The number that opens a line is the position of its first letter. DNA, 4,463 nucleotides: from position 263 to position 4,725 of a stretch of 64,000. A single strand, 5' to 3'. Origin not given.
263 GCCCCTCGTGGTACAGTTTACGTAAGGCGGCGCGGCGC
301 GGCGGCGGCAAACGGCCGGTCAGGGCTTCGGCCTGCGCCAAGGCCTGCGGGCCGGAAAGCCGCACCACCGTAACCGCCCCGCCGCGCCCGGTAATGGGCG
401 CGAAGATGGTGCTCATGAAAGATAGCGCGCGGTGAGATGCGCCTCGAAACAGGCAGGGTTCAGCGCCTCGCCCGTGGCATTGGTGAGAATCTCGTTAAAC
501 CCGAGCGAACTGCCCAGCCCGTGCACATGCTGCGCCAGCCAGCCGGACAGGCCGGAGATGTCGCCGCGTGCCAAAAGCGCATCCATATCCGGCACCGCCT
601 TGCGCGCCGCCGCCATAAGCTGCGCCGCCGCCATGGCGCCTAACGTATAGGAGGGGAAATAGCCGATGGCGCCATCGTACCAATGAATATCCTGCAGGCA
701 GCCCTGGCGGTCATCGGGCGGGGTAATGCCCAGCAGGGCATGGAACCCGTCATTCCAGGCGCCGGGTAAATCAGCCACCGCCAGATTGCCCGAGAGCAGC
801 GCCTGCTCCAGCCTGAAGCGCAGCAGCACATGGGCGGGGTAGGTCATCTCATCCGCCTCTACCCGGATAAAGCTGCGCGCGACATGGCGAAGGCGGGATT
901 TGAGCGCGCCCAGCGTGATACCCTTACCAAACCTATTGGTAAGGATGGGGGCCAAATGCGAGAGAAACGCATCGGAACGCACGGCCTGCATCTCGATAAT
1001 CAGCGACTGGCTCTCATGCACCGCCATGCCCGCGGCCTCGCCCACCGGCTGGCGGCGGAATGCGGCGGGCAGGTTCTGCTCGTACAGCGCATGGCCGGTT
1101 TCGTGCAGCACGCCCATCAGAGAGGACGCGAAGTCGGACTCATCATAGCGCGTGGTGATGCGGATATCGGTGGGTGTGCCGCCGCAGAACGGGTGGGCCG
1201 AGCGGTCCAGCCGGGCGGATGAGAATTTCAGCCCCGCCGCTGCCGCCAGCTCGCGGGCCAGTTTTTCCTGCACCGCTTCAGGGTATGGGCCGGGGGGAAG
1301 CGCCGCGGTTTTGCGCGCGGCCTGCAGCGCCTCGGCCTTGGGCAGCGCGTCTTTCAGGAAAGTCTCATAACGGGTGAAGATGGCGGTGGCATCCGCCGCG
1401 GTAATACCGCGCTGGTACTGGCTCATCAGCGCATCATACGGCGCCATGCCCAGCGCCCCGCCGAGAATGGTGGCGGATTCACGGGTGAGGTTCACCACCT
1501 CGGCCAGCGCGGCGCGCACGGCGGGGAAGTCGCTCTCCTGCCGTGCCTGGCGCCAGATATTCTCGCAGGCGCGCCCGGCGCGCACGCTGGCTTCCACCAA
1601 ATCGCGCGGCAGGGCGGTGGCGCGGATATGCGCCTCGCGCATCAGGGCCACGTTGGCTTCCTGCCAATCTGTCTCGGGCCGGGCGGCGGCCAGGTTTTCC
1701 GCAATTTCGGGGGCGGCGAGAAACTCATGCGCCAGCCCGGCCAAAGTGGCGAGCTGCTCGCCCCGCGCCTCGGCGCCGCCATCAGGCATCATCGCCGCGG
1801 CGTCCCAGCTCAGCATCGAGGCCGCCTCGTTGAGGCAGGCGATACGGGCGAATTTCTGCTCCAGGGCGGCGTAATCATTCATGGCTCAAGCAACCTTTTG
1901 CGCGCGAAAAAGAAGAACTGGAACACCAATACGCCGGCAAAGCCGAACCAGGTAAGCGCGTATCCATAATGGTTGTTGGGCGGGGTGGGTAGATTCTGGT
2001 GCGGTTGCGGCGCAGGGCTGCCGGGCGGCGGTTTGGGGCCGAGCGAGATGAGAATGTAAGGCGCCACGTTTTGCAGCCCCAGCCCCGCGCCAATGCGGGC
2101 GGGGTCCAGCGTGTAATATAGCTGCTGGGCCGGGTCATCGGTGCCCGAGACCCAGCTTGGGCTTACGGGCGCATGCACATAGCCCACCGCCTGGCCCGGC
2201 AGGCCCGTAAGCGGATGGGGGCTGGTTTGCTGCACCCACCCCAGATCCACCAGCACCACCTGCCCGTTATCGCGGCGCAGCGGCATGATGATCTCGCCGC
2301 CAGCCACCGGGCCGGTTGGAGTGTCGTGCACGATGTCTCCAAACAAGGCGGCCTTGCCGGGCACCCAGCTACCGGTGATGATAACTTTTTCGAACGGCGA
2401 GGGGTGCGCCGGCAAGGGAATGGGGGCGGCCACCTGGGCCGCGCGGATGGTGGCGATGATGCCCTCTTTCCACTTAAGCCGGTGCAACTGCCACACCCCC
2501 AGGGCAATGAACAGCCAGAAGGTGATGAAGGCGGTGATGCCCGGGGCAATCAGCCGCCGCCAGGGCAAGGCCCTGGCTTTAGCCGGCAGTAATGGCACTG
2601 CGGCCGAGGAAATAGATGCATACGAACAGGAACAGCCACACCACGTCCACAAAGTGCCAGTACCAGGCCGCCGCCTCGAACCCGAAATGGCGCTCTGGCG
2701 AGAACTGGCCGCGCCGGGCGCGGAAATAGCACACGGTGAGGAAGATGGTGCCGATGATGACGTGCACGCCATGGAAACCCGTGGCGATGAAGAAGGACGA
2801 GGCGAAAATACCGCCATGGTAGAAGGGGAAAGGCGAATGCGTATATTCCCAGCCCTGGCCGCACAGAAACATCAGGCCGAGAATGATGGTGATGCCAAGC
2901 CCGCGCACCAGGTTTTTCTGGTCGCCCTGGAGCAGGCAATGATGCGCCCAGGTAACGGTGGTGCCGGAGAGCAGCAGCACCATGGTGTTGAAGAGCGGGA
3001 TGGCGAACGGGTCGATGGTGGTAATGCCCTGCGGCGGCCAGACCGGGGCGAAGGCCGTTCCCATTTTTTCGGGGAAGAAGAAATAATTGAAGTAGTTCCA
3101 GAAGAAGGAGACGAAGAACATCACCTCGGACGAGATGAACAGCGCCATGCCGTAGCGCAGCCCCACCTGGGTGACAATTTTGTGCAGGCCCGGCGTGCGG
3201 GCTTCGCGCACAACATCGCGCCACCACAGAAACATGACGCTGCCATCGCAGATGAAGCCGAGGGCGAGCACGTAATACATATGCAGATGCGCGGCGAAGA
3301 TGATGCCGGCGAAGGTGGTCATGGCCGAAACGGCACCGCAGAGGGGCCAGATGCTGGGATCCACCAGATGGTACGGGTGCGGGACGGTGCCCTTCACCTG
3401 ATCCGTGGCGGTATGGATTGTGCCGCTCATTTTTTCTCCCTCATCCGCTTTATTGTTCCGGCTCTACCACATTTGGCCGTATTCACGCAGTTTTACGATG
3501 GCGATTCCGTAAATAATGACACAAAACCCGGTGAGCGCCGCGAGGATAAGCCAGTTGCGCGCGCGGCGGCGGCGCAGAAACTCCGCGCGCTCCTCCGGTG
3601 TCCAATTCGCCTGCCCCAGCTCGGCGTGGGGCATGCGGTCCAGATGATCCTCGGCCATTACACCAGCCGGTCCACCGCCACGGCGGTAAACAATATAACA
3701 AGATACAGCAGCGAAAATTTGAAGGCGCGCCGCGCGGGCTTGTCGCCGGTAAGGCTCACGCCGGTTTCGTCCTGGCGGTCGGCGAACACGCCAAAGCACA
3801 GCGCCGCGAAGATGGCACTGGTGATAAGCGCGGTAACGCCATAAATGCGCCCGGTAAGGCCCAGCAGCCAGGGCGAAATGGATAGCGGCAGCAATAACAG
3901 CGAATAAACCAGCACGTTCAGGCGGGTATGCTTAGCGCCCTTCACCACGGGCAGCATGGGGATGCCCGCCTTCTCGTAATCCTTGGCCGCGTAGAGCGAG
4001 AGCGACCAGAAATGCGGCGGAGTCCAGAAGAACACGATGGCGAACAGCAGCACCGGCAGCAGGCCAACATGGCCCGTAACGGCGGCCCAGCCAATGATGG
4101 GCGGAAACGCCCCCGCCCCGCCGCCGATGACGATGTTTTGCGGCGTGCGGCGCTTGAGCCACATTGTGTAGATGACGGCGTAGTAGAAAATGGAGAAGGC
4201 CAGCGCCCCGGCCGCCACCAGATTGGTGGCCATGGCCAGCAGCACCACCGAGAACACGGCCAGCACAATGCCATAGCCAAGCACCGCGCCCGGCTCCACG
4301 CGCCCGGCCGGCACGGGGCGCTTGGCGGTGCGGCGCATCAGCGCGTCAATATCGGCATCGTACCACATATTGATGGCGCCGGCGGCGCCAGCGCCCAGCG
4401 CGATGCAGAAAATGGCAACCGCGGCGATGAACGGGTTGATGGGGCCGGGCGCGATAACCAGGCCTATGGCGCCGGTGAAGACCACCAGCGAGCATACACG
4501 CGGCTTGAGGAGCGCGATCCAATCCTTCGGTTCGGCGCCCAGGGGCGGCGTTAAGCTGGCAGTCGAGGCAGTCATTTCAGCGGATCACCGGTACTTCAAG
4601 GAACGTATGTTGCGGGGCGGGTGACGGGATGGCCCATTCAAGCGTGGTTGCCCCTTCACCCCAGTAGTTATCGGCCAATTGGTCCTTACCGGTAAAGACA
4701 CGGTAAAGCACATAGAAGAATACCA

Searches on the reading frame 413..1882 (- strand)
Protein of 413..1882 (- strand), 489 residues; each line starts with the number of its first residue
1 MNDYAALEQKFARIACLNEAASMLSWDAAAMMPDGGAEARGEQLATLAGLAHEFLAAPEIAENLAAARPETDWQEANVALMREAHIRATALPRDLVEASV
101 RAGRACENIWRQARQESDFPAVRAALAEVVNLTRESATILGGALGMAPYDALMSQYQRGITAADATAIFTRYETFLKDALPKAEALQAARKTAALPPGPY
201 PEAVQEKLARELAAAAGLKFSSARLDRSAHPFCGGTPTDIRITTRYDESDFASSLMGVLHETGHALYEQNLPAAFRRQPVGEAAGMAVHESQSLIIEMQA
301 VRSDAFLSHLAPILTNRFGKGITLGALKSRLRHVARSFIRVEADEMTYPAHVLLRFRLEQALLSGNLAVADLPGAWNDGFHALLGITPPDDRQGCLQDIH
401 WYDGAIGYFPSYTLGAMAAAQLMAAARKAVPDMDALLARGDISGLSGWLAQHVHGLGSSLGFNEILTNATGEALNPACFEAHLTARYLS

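Call 103: search_protein_families(library=pfam, proteins=[window:413-1882:-], max_evalue=0.000001)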
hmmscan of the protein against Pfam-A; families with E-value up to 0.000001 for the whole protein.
window:413-1882:- (489 aa): 1 family
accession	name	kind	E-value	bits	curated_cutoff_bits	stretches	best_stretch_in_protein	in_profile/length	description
PF02074.21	Peptidase_M32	-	4.8e-150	500.8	25.1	1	7-487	2-489/489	Carboxypeptidase Taq (M32) metallopeptidase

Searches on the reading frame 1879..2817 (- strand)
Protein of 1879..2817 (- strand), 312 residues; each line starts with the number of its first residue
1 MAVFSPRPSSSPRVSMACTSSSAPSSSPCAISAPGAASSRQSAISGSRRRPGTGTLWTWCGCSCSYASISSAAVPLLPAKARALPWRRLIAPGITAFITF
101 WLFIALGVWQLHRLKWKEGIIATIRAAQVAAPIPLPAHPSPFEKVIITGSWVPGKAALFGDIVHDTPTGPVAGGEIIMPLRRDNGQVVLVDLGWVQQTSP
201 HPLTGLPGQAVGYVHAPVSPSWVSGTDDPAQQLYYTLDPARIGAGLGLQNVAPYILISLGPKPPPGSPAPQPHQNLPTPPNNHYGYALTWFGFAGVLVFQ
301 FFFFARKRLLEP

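Call 103: search_protein_families(library=pfam, proteins=[window:1879-2817:-], max_evalue=0.000001)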
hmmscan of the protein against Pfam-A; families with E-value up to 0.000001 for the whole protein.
window:1879-2817:- (312 aa): 1 family
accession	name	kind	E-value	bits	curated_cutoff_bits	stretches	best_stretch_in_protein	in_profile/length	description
PF02104.20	SURF1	-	3.9e-35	122.5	23.4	1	99-294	3-204/205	SURF1 family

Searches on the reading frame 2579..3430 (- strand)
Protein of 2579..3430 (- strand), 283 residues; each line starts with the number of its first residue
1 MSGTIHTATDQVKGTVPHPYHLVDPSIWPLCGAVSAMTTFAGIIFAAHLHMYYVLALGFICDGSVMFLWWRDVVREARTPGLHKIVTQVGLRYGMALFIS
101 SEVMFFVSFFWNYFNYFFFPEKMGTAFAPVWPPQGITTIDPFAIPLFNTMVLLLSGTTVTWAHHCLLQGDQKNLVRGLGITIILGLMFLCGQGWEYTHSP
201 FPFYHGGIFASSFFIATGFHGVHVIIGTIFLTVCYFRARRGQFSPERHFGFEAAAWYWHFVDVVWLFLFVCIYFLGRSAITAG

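Call 103: search_protein_families(library=pfam, proteins=[window:2579-3430:-], max_evalue=0.000001)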
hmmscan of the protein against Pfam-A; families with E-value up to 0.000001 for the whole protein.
window:2579-3430:- (283 aa): 1 family
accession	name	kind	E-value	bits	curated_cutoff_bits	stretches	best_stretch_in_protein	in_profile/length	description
PF00510.24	COX3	-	4.8e-87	292.5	23.8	1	18-276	1-257/258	Cytochrome c oxidase subunit III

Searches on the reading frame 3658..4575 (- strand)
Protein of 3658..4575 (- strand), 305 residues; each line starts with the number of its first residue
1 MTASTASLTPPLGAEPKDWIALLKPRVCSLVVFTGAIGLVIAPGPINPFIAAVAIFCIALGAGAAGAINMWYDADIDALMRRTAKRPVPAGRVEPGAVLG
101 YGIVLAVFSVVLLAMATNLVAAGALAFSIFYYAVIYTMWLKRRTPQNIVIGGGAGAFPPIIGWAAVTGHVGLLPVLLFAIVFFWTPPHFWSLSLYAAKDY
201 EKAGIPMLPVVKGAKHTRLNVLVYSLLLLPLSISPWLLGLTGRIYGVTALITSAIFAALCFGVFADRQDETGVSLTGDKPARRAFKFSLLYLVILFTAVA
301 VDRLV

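Call 103: search_protein_families(library=pfam, proteins=[window:3658-4575:-], max_evalue=0.000001)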
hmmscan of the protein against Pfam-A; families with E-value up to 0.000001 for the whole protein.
window:3658-4575:- (305 aa): 1 family
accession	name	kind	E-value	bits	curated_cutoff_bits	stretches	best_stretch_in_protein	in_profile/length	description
PF01040.23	UbiA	-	1.3e-60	205.2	34.2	1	31-271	1-239/250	UbiA prenyltransferase family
